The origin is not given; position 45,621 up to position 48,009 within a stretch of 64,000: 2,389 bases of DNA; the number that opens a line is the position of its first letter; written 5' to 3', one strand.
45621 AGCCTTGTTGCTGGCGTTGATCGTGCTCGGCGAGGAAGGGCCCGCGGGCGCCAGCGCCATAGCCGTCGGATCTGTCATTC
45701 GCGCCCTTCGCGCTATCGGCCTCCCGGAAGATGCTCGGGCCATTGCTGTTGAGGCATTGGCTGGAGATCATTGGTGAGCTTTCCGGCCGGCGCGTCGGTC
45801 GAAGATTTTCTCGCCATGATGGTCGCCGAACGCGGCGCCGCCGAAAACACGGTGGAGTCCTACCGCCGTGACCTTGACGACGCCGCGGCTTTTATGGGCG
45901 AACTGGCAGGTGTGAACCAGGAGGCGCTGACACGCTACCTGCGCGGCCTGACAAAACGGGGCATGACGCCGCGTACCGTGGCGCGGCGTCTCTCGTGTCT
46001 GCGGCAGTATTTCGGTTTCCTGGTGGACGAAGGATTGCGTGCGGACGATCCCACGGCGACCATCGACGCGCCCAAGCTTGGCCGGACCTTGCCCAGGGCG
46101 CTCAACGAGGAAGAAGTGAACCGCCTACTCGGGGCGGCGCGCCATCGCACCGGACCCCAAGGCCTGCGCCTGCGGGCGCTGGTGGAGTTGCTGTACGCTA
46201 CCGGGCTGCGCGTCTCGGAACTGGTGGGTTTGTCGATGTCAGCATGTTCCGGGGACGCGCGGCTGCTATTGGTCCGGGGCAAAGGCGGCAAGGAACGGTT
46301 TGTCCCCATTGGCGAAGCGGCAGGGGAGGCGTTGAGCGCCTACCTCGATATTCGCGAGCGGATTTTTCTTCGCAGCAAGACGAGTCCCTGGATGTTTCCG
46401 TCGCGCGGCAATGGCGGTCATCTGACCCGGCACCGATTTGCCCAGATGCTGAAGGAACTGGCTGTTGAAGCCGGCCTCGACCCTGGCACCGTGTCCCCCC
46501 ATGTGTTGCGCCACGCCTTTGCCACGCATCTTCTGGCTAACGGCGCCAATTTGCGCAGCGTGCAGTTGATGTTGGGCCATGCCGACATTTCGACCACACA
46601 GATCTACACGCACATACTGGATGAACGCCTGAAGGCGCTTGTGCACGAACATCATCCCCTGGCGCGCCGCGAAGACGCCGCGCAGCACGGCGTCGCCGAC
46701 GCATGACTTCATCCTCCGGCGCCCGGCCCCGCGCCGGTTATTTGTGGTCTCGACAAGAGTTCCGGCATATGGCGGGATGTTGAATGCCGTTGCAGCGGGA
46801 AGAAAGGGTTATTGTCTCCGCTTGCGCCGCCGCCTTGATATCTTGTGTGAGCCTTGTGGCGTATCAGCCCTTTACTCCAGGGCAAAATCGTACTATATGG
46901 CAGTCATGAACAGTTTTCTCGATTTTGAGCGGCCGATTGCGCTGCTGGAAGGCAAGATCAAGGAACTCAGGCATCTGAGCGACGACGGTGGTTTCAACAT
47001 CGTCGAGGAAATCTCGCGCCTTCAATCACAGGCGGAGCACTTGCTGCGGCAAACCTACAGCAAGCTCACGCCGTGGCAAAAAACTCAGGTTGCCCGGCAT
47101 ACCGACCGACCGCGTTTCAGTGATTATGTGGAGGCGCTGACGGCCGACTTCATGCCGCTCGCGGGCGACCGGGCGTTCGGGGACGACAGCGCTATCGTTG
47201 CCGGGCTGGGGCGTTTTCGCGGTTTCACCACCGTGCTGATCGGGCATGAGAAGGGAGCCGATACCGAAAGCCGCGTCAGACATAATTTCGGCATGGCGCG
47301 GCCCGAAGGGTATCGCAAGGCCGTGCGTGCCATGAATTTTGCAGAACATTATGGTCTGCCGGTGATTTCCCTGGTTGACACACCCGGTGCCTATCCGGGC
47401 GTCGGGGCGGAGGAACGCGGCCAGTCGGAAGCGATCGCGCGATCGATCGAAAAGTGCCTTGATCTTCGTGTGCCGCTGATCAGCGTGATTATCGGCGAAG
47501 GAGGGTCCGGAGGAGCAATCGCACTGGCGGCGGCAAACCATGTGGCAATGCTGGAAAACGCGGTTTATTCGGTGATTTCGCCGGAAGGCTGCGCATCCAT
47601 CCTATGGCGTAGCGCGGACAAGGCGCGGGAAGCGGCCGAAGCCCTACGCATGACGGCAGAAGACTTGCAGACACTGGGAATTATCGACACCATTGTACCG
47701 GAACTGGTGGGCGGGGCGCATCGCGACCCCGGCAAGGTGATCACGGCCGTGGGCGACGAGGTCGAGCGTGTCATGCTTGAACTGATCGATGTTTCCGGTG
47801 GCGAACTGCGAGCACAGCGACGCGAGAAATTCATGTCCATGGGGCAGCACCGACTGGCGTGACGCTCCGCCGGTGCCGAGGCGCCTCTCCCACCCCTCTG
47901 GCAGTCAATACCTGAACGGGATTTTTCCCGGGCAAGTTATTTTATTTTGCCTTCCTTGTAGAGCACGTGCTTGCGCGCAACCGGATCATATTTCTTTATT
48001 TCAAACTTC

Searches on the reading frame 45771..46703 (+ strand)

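Call 55: search_protein_families(library=pfam, proteins=[window:45771-46703:+], max_evalue=0.00001)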
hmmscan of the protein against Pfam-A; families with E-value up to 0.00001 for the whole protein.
window:45771-46703:+ (311 aa): 2 families
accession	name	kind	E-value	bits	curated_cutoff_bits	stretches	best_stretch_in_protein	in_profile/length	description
PF00589.27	Phage_integrase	-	5.3e-45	153.7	27.1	1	111-285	3-171/172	Phage integrase family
PF02899.23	Phage_int_SAM_1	-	1.2e-15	58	22.3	1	10-88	1-83/83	Phage integrase, N-terminal SAM-like domain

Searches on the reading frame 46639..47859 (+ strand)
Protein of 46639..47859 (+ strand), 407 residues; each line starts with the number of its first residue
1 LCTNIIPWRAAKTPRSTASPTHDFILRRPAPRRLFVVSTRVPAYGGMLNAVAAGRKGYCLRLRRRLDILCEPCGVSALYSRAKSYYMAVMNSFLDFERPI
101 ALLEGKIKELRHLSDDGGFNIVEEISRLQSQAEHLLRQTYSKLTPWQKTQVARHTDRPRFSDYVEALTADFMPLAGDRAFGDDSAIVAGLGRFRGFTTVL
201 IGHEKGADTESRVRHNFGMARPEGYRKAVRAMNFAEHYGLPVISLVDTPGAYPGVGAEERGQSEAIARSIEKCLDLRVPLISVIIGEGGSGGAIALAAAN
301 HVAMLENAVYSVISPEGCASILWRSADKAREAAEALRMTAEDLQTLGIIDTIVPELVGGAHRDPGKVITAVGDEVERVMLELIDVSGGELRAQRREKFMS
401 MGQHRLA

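Call 55: search_protein_families(library=pfam, proteins=[window:46639-47859:+], max_evalue=0.00001)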
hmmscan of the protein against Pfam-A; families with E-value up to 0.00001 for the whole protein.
window:46639-47859:+ (407 aa): 2 families
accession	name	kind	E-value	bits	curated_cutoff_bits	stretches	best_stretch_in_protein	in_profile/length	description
PF03255.19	ACCA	-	1.8e-136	454.8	23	1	94-402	2-310/310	Acetyl co-enzyme A carboxylase carboxyltransferase-like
PF01039.27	Carboxyl_trans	-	2.6e-18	66.4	22.3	1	185-339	283-440/493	Carboxyl transferase domain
